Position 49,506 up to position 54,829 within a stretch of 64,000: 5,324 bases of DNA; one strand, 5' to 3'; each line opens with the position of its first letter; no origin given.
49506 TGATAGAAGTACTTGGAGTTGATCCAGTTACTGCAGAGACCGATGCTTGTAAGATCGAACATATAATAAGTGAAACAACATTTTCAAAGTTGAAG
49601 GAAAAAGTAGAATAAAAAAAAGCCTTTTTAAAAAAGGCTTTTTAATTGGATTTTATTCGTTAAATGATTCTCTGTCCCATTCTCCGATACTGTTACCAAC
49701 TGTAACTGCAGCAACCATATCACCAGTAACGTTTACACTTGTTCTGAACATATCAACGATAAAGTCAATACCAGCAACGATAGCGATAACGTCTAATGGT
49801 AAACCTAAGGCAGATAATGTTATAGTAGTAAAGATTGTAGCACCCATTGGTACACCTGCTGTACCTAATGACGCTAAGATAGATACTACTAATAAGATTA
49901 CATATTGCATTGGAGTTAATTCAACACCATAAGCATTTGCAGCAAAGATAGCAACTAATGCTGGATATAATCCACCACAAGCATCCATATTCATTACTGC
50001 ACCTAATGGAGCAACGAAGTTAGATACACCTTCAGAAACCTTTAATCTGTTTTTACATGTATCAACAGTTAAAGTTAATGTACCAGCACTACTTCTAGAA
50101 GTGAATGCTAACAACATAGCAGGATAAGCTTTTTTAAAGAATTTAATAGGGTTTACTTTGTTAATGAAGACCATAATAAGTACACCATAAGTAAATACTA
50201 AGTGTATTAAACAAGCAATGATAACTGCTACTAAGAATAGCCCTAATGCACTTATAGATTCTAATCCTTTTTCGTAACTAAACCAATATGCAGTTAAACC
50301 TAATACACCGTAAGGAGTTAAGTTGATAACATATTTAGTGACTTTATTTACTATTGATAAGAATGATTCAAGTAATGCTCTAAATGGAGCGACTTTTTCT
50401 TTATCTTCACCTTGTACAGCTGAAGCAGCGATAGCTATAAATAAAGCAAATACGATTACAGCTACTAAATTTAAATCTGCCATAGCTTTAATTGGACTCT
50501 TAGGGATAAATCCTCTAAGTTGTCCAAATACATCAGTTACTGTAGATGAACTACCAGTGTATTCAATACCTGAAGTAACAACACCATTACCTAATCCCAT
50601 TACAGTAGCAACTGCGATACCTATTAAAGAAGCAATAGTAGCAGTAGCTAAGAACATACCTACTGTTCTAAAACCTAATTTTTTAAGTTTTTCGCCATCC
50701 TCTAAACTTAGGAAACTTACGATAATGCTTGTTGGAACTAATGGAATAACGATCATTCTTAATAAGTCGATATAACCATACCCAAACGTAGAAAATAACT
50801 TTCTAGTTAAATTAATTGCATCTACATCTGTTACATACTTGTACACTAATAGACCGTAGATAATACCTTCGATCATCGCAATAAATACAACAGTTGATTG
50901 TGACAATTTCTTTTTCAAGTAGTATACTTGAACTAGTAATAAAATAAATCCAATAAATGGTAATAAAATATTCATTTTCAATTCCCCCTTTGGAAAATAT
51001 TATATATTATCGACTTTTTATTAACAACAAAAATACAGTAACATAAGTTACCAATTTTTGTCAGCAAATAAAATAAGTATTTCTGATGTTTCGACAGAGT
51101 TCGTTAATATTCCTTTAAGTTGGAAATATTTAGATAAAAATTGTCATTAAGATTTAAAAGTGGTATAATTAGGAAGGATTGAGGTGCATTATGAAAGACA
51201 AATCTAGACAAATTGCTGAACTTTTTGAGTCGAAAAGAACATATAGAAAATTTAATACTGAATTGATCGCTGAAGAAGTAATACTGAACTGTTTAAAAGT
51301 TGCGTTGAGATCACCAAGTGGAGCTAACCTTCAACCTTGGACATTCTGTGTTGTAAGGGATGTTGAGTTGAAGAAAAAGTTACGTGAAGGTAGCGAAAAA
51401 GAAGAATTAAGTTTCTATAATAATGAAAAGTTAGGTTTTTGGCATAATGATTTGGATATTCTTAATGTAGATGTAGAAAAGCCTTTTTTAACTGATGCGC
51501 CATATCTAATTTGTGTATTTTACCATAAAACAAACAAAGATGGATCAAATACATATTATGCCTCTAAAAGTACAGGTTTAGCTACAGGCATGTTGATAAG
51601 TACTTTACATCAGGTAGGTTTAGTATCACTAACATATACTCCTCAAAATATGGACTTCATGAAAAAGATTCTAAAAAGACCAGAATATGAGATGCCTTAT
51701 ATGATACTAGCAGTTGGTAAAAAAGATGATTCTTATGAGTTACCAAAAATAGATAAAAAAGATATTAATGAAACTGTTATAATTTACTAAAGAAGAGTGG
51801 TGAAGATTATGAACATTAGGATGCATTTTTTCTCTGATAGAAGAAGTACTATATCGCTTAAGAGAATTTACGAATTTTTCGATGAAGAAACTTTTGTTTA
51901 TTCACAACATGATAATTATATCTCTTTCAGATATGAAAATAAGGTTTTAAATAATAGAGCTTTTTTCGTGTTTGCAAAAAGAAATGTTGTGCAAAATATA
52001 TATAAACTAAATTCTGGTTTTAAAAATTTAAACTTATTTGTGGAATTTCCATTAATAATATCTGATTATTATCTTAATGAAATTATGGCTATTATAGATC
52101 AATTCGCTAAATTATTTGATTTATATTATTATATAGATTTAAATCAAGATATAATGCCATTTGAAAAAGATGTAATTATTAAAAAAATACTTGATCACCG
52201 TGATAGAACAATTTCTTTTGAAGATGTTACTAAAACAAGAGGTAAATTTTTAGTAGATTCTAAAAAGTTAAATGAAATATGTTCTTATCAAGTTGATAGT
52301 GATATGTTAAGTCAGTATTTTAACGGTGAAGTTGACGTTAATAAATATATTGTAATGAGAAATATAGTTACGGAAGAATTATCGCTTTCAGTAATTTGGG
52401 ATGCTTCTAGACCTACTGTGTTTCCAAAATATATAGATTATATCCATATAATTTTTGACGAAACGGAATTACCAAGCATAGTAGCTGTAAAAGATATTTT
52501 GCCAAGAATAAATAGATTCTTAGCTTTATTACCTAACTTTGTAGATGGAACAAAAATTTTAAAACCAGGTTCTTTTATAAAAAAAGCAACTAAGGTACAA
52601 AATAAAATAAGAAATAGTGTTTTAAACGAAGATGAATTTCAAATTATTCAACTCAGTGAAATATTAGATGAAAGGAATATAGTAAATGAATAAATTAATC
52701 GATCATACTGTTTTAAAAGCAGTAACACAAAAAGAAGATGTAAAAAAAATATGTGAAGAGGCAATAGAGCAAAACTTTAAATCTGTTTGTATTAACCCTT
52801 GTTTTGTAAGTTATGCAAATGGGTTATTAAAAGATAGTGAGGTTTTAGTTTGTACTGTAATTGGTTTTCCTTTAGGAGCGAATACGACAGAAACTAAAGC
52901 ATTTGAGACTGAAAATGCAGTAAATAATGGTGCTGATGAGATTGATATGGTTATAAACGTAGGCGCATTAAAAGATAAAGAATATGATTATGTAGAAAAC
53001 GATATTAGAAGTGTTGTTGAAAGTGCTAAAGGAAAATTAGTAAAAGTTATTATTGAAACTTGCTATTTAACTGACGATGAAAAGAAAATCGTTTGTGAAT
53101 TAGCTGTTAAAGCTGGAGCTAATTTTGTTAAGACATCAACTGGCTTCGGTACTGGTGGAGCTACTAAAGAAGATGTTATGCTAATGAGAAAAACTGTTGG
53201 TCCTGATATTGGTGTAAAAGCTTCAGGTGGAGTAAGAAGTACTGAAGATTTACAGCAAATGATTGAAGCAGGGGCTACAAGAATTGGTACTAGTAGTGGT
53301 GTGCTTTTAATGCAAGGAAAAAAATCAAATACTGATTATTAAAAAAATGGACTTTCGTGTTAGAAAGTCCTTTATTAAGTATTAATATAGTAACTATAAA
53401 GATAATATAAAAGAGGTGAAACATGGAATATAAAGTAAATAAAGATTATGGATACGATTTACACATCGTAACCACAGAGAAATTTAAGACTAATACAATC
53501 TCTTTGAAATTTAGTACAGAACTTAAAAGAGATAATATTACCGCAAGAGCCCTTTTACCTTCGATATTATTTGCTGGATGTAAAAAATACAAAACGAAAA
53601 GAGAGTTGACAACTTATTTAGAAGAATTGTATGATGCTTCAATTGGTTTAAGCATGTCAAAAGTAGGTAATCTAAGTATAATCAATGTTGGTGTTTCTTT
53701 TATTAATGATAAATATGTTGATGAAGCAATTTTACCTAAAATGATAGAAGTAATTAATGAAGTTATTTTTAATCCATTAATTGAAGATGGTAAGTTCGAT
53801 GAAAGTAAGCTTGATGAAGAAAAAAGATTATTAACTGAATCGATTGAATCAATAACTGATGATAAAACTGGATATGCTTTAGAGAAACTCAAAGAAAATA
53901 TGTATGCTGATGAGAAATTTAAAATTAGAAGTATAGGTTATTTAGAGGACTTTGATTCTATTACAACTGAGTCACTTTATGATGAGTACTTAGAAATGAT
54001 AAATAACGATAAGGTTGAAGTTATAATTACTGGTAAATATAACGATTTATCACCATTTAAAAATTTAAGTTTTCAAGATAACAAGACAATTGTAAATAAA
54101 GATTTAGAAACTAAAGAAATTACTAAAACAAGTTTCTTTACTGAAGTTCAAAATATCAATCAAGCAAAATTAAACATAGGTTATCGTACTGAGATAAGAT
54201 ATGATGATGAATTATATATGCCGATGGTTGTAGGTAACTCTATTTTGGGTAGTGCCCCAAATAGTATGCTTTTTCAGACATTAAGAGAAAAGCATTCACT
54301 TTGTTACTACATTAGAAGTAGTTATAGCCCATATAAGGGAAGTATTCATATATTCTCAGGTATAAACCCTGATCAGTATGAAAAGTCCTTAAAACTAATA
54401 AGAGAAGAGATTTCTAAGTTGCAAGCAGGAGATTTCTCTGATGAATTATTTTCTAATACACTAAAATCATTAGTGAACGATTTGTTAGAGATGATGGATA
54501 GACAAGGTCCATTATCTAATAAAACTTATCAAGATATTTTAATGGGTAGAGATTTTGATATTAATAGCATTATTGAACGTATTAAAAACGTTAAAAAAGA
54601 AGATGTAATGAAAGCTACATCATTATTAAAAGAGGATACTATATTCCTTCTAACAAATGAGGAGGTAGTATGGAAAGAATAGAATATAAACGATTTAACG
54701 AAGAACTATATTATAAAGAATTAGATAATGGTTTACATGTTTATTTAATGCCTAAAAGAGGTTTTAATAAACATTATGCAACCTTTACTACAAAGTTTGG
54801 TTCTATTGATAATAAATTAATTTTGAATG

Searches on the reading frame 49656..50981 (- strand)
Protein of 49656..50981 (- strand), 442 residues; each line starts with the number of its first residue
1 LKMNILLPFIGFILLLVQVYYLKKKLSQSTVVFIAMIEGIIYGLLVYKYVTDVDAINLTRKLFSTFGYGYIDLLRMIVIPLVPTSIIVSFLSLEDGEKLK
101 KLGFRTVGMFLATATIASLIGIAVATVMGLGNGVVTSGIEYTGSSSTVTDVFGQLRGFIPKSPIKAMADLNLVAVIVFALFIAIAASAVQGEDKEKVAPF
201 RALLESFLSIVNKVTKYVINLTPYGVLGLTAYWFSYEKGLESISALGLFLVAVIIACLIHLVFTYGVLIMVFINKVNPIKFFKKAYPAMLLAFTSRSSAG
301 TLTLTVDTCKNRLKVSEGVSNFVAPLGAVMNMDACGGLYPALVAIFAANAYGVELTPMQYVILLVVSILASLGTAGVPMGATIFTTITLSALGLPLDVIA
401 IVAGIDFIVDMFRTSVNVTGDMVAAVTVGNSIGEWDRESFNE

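Call 64: search_protein_families(library=pfam, proteins=[window:49656-50981:-], max_evalue=0.001)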
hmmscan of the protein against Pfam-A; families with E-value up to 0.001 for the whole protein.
window:49656-50981:- (442 aa): 1 family
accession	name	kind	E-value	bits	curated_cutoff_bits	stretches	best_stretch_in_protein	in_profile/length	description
PF00375.23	SDF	-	1.2e-108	364.1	27.9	1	32-429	5-385/387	Sodium:dicarboxylate symporter family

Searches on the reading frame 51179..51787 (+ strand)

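Call 64: search_protein_families(library=pfam, proteins=[window:51179-51787:+], max_evalue=0.001)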
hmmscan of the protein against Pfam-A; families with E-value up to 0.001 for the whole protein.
window:51179-51787:+ (203 aa): 1 family
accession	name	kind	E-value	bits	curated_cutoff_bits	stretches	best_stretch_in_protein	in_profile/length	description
PF00881.29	Nitroreductase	-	2.1e-17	64.3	23.5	1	18-181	3-167/167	Nitroreductase family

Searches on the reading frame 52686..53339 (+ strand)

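Call 64: search_protein_families(library=pfam, proteins=[window:52686-53339:+], max_evalue=0.001)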
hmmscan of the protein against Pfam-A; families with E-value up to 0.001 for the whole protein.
window:52686-53339:+ (218 aa): 1 family
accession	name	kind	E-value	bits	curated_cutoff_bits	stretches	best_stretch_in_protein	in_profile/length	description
PF01791.15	DeoC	-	8.6e-23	81.6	23.8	1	4-206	5-220/229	DeoC/LacD family aldolase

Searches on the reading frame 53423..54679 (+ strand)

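Call 64: search_protein_families(library=pfam, proteins=[window:53423-54679:+], max_evalue=0.001)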
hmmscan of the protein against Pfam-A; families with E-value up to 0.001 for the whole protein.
window:53423-54679:+ (419 aa): 2 families
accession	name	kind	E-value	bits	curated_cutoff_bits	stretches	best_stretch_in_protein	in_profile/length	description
PF05193.26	Peptidase_M16_C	-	1.1e-23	84.5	23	1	179-349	1-180/181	Peptidase M16 inactive domain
PF00675.25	Peptidase_M16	-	0.00043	20.6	22.3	0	47-166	39-141/149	Insulinase (Peptidase family M16)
